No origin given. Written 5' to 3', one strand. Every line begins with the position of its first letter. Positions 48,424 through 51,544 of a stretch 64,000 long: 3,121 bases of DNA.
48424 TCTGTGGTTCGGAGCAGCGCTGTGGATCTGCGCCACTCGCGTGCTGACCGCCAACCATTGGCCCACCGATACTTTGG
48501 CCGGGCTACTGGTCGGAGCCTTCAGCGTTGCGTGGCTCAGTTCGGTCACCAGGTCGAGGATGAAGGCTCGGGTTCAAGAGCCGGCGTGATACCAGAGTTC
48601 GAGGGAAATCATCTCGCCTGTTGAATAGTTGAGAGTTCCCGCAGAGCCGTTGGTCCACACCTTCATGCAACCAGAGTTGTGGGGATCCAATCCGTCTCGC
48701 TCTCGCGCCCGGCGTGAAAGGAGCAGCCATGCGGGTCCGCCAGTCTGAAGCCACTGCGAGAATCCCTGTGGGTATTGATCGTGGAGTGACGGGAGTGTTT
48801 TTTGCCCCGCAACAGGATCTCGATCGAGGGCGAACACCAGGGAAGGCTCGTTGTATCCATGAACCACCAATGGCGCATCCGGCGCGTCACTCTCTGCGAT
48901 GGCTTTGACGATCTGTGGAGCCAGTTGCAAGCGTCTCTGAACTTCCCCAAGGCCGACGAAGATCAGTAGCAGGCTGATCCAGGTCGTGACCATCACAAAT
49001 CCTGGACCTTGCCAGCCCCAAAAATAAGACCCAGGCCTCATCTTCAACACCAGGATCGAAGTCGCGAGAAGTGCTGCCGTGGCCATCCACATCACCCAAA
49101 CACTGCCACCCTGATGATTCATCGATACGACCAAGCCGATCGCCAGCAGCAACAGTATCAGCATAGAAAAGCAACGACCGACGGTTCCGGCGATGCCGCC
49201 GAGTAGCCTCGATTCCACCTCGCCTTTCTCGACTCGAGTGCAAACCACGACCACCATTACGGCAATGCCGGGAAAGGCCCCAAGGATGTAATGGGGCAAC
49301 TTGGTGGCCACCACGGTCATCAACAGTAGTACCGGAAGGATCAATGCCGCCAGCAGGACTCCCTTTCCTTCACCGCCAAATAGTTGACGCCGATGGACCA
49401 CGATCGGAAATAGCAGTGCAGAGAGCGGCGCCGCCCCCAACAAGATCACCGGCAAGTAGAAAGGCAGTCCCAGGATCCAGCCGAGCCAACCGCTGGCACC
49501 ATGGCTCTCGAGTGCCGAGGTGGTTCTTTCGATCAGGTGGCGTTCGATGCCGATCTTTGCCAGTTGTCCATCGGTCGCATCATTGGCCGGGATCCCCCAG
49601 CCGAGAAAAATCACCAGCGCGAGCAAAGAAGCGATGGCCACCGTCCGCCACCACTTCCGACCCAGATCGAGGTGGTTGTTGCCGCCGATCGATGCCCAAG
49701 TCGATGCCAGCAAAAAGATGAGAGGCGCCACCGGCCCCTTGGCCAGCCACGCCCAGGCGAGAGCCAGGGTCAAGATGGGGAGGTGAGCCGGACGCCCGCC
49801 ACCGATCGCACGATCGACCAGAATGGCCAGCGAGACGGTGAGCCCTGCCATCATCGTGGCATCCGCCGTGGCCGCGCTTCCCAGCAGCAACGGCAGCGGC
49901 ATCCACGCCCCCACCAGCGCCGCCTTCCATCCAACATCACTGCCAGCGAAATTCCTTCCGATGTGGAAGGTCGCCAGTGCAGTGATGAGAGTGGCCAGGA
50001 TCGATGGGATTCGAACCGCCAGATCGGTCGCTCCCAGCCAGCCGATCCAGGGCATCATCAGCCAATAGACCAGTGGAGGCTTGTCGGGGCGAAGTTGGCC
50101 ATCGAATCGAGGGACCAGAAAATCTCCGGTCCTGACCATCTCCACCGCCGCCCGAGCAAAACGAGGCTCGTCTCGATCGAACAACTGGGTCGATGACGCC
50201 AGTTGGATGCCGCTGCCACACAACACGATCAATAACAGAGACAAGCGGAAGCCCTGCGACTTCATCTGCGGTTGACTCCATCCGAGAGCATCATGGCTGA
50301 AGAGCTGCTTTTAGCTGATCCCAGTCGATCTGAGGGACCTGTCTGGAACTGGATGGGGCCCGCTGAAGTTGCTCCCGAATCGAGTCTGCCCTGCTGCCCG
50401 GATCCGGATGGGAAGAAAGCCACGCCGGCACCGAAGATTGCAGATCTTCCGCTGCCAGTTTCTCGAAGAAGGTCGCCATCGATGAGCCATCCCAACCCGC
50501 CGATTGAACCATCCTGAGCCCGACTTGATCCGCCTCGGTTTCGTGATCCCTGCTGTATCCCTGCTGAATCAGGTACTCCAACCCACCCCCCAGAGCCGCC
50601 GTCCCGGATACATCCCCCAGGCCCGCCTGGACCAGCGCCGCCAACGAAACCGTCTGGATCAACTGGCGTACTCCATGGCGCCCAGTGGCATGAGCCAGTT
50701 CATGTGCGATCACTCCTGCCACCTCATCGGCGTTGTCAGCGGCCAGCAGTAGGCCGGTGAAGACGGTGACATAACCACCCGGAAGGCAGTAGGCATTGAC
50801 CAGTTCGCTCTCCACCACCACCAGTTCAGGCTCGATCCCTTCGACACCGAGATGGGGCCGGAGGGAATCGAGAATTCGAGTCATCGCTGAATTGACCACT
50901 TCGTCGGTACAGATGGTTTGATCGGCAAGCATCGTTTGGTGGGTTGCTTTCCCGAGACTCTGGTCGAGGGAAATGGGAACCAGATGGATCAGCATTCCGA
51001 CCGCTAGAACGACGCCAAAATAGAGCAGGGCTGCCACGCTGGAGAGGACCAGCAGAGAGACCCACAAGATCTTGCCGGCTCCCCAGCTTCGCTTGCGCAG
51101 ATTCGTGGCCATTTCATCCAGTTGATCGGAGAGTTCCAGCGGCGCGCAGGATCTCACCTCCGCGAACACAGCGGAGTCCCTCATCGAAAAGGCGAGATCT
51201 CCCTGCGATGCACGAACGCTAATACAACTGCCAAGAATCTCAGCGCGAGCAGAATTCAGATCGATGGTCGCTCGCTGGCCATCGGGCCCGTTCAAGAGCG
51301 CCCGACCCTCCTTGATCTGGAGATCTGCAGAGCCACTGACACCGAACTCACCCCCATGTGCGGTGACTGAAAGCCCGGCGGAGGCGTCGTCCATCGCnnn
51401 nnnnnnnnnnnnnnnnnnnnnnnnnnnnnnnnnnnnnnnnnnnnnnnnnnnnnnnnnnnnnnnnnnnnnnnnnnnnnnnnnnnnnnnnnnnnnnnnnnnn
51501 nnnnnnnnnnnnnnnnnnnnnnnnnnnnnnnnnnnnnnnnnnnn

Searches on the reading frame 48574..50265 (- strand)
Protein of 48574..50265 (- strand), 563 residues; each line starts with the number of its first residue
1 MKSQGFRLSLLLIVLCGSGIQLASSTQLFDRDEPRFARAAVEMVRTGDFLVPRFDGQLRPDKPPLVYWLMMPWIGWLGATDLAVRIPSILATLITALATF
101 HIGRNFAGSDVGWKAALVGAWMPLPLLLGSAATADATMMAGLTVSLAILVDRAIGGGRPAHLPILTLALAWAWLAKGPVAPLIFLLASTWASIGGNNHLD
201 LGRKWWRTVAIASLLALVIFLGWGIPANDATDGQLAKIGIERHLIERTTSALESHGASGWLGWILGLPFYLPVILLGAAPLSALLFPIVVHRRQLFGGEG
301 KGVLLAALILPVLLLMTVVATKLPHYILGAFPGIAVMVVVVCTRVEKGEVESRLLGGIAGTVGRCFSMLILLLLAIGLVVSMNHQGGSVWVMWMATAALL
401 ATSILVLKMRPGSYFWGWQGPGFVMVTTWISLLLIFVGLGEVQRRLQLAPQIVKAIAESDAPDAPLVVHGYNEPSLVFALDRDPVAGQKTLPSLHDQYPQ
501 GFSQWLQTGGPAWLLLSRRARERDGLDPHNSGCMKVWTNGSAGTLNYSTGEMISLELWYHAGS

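Call 45: search_protein_families(library=pfam, proteins=[window:48574-50265:-], max_evalue=0.0001)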
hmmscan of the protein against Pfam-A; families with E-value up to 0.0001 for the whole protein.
window:48574-50265:- (563 aa): 1 family
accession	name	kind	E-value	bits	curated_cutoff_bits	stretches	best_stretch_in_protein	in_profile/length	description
PF13231.12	PMT_2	-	4.7e-09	37.1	26.1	1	61-221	1-158/160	Dolichyl-phosphate-mannose-protein mannosyltransferase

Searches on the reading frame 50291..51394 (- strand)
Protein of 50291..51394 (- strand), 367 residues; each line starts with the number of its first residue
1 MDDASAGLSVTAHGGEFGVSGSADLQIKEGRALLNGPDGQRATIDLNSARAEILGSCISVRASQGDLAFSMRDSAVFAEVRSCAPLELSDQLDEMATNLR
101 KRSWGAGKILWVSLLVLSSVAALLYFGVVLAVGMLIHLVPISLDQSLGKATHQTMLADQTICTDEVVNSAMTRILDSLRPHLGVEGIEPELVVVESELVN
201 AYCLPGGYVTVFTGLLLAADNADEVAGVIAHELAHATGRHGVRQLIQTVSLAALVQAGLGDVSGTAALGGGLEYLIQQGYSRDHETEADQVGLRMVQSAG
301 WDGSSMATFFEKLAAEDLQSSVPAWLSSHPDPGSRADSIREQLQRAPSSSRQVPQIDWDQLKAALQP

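Call 45: search_protein_families(library=pfam, proteins=[window:50291-51394:-], max_evalue=0.0001)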
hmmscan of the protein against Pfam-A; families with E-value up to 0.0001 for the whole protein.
window:50291-51394:- (367 aa): 1 family
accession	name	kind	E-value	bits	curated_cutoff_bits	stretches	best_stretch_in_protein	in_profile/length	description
PF01435.24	Peptidase_M48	-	8.1e-31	107.7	20.3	1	173-341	9-184/186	Peptidase family M48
